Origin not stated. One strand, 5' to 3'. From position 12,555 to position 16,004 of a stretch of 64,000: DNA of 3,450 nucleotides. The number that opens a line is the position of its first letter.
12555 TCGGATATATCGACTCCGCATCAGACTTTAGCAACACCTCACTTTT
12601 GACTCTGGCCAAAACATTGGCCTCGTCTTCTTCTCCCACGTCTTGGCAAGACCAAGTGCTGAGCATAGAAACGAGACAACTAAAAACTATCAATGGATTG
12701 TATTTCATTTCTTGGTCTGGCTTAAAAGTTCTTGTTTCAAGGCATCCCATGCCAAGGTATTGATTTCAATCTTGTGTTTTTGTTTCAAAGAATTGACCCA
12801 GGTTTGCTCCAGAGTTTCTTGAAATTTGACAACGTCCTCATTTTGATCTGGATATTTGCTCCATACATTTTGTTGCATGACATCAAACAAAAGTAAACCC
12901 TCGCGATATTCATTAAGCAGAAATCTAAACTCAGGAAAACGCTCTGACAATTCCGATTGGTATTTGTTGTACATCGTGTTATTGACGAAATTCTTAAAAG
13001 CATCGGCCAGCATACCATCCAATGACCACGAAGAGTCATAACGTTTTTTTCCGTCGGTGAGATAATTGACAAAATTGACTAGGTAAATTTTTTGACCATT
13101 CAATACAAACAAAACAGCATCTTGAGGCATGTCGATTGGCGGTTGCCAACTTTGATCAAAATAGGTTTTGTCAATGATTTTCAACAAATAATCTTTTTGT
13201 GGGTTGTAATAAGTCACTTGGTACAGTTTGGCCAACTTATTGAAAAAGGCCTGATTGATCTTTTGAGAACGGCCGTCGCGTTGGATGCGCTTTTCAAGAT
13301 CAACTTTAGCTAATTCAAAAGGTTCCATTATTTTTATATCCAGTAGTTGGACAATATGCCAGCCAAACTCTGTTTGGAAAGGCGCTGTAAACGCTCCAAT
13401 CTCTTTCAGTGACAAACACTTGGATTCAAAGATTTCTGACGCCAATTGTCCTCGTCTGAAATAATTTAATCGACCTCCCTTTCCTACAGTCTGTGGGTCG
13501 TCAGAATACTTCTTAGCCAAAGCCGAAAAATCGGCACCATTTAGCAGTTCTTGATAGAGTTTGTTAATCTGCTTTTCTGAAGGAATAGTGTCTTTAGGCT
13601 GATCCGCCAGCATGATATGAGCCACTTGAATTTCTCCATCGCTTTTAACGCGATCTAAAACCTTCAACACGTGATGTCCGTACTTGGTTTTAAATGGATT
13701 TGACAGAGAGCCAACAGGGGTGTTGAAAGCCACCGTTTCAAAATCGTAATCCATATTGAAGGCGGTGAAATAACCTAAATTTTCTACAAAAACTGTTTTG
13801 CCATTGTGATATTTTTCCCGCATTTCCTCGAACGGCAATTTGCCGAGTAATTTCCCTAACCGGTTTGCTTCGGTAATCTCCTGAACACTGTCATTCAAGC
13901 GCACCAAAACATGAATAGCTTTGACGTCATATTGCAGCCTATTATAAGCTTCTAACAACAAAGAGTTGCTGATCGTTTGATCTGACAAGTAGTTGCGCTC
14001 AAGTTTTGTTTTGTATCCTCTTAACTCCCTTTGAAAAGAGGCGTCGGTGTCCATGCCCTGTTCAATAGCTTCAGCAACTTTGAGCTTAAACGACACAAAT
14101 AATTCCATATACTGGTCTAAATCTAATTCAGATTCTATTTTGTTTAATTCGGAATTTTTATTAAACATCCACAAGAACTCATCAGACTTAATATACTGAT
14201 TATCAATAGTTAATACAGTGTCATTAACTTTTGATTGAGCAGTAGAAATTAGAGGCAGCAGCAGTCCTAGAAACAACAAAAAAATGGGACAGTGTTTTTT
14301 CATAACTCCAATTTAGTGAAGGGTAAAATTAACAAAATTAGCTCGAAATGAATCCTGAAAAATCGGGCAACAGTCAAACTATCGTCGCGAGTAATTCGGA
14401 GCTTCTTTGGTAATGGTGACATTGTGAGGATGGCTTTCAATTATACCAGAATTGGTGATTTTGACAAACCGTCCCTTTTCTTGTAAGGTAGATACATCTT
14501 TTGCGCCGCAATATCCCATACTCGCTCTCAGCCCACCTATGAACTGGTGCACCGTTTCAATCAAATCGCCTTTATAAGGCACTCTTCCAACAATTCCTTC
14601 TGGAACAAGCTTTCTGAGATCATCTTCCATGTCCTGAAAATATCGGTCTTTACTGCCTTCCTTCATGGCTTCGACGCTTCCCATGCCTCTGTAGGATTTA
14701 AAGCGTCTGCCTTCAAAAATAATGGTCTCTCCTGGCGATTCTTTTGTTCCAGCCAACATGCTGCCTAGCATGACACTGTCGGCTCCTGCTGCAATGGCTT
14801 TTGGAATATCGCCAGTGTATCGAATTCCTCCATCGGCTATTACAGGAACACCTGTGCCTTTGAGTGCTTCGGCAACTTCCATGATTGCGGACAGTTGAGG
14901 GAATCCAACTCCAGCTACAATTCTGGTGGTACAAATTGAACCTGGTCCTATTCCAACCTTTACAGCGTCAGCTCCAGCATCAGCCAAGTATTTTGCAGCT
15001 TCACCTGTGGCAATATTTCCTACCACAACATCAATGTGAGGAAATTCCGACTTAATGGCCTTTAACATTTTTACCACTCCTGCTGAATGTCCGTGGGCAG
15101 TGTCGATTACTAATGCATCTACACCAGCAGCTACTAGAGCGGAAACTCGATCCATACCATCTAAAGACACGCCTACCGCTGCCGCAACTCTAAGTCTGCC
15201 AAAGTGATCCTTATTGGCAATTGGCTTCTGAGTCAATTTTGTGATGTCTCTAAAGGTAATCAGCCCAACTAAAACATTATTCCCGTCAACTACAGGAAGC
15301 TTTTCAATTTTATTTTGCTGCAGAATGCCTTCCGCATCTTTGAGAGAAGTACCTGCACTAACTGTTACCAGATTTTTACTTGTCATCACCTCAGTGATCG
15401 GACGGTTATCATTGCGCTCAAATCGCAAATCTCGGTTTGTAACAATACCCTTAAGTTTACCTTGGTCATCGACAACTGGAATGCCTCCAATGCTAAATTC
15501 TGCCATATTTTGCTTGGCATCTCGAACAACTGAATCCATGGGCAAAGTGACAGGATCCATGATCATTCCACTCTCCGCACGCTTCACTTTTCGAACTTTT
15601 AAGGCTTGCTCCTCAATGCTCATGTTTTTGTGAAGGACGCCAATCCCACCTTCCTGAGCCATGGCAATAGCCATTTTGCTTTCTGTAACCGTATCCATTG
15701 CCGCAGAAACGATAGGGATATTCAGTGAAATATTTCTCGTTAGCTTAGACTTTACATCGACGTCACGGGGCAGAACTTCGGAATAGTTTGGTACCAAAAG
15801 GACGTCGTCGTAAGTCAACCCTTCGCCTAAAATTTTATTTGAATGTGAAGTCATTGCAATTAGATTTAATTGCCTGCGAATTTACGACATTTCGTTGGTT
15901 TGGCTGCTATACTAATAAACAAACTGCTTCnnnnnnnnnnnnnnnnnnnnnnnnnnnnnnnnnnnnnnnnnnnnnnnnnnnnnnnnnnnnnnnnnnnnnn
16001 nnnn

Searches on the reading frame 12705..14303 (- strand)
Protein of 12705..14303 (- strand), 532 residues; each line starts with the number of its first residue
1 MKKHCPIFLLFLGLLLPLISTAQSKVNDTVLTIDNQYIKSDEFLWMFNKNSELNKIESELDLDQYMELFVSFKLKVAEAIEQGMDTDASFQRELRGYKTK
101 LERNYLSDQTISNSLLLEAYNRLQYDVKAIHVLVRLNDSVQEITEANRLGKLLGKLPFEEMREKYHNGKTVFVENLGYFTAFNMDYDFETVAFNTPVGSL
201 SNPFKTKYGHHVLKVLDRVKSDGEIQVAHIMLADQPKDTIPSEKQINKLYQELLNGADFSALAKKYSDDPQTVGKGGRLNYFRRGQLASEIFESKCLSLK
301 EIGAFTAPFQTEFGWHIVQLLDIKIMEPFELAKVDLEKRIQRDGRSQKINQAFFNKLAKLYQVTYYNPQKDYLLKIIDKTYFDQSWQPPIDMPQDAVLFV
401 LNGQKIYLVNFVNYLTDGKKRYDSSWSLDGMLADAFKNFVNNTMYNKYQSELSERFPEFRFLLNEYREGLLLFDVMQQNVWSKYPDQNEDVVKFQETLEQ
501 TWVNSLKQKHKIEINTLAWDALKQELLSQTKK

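Call 47: search_protein_families(library=pfam, proteins=[window:12705-14303:-], max_evalue=0.00001)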
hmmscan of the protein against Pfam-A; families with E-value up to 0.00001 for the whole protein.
window:12705-14303:- (532 aa): 3 families
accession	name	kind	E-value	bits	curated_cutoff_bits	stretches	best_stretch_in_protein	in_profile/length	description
PF13616.12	Rotamase_3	-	2.2e-31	109.2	22.5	2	221-323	13-115/116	PPIC-type PPIASE domain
PF00639.27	Rotamase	-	3.4e-29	102.1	21.7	2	229-320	1-95/97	PPIC-type PPIASE domain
PF13145.12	Rotamase_2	-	3.7e-10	41.1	27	0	243-324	32-109/121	PPIC-type PPIASE domain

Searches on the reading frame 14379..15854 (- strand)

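Call 47: search_protein_families(library=pfam, proteins=[window:14379-15854:-], max_evalue=0.00001)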
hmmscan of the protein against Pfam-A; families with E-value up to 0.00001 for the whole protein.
window:14379-15854:- (491 aa): 4 families
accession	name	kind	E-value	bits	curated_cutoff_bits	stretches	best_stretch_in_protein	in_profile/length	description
PF00478.31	IMPDH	-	1e-164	548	25.6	1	12-477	1-345/345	IMP dehydrogenase / GMP reductase domain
PF00571.33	CBS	-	3.1e-25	88.7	24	2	154-206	2-53/57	CBS domain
PF03060.21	NMO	-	5.4e-11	42.9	28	1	269-377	131-235/331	Nitronate monooxygenase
PF01070.24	FMN_dh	-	3.6e-08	33.3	24.9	1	264-365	210-303/350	FMN-dependent dehydrogenase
